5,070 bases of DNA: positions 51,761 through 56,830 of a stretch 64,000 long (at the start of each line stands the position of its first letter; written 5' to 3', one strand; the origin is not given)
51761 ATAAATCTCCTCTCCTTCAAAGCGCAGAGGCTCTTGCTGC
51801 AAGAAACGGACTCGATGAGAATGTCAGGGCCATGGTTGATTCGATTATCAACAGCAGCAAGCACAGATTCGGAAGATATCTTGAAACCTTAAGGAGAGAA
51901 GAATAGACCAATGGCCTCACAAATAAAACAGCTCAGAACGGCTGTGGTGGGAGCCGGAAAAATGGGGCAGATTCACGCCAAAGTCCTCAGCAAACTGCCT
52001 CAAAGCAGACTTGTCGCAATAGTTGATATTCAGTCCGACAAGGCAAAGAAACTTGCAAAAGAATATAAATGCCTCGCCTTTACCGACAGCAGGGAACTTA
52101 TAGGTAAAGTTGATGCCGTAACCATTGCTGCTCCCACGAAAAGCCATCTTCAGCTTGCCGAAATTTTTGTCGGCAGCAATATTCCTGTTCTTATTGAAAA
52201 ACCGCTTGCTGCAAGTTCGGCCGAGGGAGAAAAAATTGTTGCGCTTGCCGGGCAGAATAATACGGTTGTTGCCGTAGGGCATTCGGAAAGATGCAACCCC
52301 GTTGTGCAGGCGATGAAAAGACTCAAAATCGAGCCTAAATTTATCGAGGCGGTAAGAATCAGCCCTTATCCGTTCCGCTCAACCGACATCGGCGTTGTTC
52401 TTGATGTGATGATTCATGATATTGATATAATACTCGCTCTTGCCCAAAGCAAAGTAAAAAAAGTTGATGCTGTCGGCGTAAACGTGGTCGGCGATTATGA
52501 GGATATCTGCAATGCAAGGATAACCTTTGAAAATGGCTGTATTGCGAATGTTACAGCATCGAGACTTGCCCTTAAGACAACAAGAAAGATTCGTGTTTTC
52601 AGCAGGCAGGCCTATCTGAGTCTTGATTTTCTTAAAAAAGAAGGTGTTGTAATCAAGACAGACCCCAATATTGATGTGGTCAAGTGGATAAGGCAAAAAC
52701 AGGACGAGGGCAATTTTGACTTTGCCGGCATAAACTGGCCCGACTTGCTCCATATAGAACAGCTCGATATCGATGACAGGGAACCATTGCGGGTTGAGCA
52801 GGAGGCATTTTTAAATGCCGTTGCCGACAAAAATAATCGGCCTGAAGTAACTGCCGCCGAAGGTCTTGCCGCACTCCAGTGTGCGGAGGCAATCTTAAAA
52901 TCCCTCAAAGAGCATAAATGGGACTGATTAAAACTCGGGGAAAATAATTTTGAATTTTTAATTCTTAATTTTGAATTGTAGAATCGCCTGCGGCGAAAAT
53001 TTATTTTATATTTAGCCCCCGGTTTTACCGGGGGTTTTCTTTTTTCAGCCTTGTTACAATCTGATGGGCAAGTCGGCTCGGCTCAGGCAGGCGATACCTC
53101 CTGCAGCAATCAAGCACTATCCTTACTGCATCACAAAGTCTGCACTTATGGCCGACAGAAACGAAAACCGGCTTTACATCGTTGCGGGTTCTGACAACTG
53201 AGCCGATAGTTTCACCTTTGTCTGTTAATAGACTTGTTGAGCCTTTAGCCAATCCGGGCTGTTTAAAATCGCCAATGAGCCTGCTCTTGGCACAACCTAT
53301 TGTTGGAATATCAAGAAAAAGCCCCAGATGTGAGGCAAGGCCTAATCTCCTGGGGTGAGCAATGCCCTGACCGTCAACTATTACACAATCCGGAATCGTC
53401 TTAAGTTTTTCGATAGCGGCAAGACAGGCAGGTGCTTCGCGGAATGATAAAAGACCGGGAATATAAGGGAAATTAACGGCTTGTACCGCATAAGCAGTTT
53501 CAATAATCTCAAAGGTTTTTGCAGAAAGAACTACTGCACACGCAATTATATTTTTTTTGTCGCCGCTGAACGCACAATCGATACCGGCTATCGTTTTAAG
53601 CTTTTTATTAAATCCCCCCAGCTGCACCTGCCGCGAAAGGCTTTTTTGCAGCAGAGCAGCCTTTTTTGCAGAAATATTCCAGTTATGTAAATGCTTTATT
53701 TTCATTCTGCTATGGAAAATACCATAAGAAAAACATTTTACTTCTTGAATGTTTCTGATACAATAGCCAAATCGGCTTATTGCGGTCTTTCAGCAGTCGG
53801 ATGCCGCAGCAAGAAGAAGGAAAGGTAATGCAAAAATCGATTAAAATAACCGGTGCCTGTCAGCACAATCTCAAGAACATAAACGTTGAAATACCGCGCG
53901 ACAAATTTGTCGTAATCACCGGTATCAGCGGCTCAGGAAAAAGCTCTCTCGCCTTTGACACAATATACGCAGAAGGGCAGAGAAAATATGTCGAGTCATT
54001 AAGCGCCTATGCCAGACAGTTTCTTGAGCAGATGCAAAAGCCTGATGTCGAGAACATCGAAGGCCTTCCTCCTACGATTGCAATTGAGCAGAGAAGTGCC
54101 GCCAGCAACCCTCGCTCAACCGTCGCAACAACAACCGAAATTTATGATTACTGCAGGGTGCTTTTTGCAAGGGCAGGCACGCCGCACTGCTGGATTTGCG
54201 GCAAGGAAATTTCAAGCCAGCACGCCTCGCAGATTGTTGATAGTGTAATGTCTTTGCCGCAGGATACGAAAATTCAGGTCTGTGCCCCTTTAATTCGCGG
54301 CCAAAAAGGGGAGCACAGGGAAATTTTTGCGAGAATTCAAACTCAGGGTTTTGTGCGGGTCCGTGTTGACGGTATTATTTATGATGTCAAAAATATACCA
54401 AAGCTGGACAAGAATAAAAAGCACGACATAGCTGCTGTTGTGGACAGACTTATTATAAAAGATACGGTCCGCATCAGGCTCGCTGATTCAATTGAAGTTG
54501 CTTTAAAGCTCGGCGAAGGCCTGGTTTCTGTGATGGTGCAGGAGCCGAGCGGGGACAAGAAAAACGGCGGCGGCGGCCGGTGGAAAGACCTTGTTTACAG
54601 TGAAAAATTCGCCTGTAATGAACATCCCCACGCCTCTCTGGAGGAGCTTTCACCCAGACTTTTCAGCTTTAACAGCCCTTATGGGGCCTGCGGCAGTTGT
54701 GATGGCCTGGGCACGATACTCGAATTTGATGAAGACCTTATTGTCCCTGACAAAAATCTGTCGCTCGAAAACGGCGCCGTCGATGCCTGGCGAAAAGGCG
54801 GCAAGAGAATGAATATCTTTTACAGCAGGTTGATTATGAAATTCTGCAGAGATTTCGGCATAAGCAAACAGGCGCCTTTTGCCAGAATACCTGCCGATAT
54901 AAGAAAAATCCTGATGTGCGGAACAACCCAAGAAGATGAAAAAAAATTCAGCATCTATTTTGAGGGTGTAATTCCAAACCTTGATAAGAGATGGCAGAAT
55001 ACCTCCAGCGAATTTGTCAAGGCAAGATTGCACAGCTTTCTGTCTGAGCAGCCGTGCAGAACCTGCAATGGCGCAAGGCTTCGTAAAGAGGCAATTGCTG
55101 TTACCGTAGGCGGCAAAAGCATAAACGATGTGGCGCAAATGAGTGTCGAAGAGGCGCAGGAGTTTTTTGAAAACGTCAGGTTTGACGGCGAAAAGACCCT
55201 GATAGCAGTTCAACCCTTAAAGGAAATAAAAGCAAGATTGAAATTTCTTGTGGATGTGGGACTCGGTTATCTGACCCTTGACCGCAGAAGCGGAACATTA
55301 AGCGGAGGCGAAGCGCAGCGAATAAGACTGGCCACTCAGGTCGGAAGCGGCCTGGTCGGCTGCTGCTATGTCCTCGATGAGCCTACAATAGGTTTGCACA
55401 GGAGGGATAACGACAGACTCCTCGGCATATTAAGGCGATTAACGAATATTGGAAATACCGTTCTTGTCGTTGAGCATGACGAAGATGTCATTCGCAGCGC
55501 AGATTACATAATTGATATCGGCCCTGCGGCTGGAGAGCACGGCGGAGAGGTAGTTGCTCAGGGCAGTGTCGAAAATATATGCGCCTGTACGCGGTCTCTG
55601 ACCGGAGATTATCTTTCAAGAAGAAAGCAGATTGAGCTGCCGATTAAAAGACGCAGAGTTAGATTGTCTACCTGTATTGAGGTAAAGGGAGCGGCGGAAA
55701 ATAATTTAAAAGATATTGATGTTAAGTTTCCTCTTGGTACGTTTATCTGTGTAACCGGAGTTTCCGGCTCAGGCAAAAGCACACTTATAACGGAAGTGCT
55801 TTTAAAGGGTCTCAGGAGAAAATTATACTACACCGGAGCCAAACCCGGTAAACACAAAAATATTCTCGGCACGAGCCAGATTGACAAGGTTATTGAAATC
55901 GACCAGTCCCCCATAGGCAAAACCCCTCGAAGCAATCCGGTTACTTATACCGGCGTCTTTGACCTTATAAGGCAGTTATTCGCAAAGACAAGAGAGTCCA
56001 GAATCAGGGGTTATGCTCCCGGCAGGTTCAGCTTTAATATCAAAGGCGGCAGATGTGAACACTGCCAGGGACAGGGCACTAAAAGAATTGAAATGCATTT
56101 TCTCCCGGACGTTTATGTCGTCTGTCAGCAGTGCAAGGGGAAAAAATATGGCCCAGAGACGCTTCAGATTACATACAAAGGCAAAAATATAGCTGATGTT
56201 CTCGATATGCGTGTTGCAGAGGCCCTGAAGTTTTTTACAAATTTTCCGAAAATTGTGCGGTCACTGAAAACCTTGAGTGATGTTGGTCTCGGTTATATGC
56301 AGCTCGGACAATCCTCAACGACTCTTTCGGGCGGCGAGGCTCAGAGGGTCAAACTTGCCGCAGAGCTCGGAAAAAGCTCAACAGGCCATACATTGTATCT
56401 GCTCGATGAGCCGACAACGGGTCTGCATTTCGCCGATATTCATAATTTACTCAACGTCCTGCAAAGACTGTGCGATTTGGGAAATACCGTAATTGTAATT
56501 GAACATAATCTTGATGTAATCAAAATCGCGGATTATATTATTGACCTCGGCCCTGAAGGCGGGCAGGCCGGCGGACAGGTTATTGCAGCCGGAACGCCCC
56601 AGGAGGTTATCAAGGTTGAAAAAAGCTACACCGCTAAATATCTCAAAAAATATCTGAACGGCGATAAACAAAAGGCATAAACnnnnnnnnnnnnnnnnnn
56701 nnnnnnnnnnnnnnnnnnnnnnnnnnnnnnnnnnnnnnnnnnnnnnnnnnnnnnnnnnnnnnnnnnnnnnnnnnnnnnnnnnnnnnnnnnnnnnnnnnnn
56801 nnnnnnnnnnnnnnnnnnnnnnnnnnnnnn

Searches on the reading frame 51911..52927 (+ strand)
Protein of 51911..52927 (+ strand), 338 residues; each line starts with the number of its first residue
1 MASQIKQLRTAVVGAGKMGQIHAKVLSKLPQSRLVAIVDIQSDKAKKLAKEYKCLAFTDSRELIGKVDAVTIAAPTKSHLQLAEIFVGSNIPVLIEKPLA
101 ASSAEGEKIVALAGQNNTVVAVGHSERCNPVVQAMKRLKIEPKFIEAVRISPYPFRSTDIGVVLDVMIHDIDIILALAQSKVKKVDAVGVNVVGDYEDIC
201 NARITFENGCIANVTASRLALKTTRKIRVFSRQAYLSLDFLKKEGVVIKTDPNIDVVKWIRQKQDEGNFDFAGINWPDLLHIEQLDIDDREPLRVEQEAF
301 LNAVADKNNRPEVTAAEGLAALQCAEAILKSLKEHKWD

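Call 51: search_protein_families(library=pfam, proteins=[window:51911-52927:+], max_evalue=0.001)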
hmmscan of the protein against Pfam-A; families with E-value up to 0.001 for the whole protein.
window:51911-52927:+ (338 aa): 5 families
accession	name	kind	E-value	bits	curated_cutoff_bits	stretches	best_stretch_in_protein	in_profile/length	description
PF01408.29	GFO_IDH_MocA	-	2.4e-24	86.8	24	1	8-124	1-120/120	Oxidoreductase family, NAD-binding Rossmann fold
PF22725.1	GFO_IDH_MocA_C3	-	8.8e-11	42.3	27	1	159-232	42-119/124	GFO/IDH/MocA C-terminal domain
PF01488.26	Shikimate_DH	-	1.1e-07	32.4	24.3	1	4-78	9-87/138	Shikimate / quinate 5-dehydrogenase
PF02894.22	GFO_IDH_MocA_C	-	3.7e-06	27.3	22.9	1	158-337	38-215/218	Oxidoreductase family, C-terminal alpha/beta domain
PF03807.23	F420_oxidored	-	0.00012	23.1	21.6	1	11-82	3-75/94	NADP oxidoreductase coenzyme F420-dependent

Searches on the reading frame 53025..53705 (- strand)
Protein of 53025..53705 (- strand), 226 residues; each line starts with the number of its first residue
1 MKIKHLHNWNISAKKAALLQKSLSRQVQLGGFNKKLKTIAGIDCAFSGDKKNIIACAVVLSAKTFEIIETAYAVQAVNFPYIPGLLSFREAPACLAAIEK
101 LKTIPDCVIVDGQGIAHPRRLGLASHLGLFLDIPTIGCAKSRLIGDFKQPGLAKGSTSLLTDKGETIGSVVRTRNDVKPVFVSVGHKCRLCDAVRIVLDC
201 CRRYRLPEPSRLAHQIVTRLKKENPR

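Call 51: search_protein_families(library=pfam, proteins=[window:53025-53705:-], max_evalue=0.001)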
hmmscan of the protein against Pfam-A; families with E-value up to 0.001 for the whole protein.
window:53025-53705:- (226 aa): 1 family
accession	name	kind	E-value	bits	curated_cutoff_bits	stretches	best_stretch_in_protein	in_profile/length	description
PF04493.20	Endonuclease_5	-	2e-76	256.5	23.4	1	23-215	3-198/198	Endonuclease V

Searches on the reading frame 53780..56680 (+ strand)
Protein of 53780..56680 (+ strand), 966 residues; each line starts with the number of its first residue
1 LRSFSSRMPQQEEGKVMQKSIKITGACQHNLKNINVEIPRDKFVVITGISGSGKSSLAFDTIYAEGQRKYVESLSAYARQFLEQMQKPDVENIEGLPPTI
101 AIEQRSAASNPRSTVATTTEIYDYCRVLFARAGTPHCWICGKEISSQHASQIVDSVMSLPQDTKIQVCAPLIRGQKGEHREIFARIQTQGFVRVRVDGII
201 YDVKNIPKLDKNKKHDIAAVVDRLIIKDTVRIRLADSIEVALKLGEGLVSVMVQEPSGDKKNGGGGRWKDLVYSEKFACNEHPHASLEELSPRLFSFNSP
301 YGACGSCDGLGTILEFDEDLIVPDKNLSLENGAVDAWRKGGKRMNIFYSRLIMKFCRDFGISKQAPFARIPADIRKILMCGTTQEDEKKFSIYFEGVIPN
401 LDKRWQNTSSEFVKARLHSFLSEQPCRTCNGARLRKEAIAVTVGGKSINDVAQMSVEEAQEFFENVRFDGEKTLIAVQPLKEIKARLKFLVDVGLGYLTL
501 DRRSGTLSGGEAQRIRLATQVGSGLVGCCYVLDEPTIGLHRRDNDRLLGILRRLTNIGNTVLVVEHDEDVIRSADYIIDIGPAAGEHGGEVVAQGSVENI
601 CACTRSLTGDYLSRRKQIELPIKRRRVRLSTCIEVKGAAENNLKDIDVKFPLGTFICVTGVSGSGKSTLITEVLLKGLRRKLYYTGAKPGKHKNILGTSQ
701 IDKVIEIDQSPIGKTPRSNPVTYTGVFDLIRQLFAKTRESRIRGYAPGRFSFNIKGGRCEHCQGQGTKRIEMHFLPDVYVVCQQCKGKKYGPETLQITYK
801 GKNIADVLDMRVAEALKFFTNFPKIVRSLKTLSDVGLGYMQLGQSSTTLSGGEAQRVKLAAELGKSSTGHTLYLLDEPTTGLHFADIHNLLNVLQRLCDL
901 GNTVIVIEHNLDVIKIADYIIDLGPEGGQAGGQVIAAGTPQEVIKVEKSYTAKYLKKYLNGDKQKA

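Call 51: search_protein_families(library=pfam, proteins=[window:53780-56680:+], max_evalue=0.001)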
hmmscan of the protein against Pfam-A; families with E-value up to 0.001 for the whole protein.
window:53780-56680:+ (966 aa): 15 families
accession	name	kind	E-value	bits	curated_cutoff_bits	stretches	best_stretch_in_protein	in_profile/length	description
PF17760.6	UvrA_inter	-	9.7e-39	132.1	23.3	1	147-254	1-108/109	UvrA interaction domain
PF17755.6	UvrA_DNA-bind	-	5.9e-24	84.9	23.2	1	317-418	1-109/110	UvrA DNA-binding domain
PF00005.33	ABC_tran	-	1.8e-19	71.1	25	1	828-880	88-137/137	ABC transporter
PF02463.25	SMC_N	-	4e-10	39.9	40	0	32-580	11-211/220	RecF/RecN/SMC N terminal domain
PF13191.12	AAA_16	-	1.5e-07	32.5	32.6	0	654-691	25-62/167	AAA ATPase domain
PF13555.12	AAA_29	-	2.9e-07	30.6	27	0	654-670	23-39/61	P-loop containing region of AAA domain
PF20703.3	nSTAND1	-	3.8e-06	27.2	27.1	0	37-59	29-51/379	Novel STAND NTPase 1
PF20720.3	nSTAND3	-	2.4e-05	24.5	27.2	0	39-64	15-40/155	Novel STAND NTPase 3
PF13401.12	AAA_22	-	3.3e-05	24.6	27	0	654-677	6-29/130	AAA domain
PF00684.25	DnaJ_CXXCXGXG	-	3.5e-05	24.4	32.7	0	758-788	17-50/65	DnaJ central domain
PF03193.22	RsgA_GTPase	-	4.6e-05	23.7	30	0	632-674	86-127/174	RsgA GTPase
PF13481.12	AAA_25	-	0.00016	21.8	27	0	650-675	30-55/195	AAA domain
PF13238.12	AAA_18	-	0.00023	22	29.4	0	656-673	1-18/128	AAA domain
PF01443.25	Viral_helicase1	-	0.00037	20.8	21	0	656-681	1-29/228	Viral superfamily 1 RNA helicase core domain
PF06745.19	ATPase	-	0.00055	19.8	26.6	0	650-680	16-46/231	KaiC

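Call 111: find_related_loci(query=window:53780-56680:+, collection=genome_contigs, flank=1000)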
Query window:53780-56680:+ (966 aa) in genome_contigs; peptide patterns used: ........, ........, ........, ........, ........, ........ (x = any residue, [..] = any of these).
600 stretches matched a pattern (row limit reached: there are more); 582 encode a relative of the query (tblastn E <= 1e-3); the best 80 are kept; 80 distinct loci.
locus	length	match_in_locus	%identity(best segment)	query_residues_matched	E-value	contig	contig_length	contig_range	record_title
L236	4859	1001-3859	88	8-965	0e+0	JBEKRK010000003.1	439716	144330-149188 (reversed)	MAG: Sedimentisphaerales bacterium isolate SPRUCE 509 SPRUCE_509_3, whole genome shotgun sequence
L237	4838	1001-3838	85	8-960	0e+0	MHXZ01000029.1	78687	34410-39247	MAG: Planctomycetes bacterium GWF2_41_51 gwf2_scaffold_1508, whole genome shotgun sequence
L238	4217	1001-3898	75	4-965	0e+0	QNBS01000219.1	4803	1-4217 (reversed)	MAG: Planctomycetota bacterium isolate B28_G16 B28_Guay16_scaffold_20141, whole genome shotgun sequence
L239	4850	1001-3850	78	8-959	0e+0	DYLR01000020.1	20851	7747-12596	MAG TPA_asm: Blastopirellula marina isolate SulCav_AS07-7_47_10 SulCav_AS07_7_2516_length_20851_cov_6_177246, whole geno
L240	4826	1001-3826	77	8-959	0e+0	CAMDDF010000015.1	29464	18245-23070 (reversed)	MAG: Candidatus Kuenenia stuttgartiensis isolate MiH-14oct19-120 genome assembly, contig: MiH-14oct19-C2904, whole genom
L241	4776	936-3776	76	8-959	0e+0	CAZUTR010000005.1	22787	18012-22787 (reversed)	MAG TPA_asm: uncultured Pirellulales bacterium isolate binchicken_co89_511 genome assembly, contig: NODE_3770_length_227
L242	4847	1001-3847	75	8-963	0e+0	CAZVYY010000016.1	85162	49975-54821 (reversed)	MAG TPA_asm: uncultured Pirellulales bacterium isolate SRP216815_co1_117 genome assembly, contig: NODE_314_length_85162_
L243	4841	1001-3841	75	8-962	0e+0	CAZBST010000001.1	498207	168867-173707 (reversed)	MAG TPA_asm: uncultured Pirellulales bacterium isolate SRP323688_co1_230 genome assembly, contig: NODE_13_length_498207_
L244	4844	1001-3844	76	8-965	0e+0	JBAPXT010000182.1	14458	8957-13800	MAG: Sedimentisphaerales bacterium isolate MFD00095_ilm_asm_bin10 k127_39849, whole genome shotgun sequence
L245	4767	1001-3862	75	14-965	0e+0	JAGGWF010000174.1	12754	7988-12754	MAG: Planctomycetota bacterium isolate AUK119 PB_MBMC_073_c_000000000002, whole genome shotgun sequence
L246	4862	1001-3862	76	8-959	0e+0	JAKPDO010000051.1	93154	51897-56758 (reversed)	MAG: Planctomycetota bacterium isolate JPMR_maxbin.066 k141_324622, whole genome shotgun sequence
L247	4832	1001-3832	75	5-959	0e+0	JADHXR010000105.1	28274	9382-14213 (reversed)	MAG: Phycisphaerae bacterium isolate BS750m-G58 BS-750m-C2081, whole genome shotgun sequence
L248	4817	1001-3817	76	8-952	0e+0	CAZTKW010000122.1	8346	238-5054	MAG TPA_asm: uncultured Pirellulales bacterium isolate SRP214966_co5_288 genome assembly, contig: NODE_8875_length_8346_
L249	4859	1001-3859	75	8-959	0e+0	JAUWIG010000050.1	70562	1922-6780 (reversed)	MAG: Planctomycetota bacterium isolate CSMAG_2288 CSMAG_2288_k141_1920852_length_70562_cov_14.9956, whole genome shotgun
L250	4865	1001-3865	75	8-965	0e+0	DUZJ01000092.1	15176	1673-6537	MAG TPA_asm: Planctomycetota bacterium isolate MAG_11118_pl_115 Ga0114922_10003256, whole genome shotgun sequence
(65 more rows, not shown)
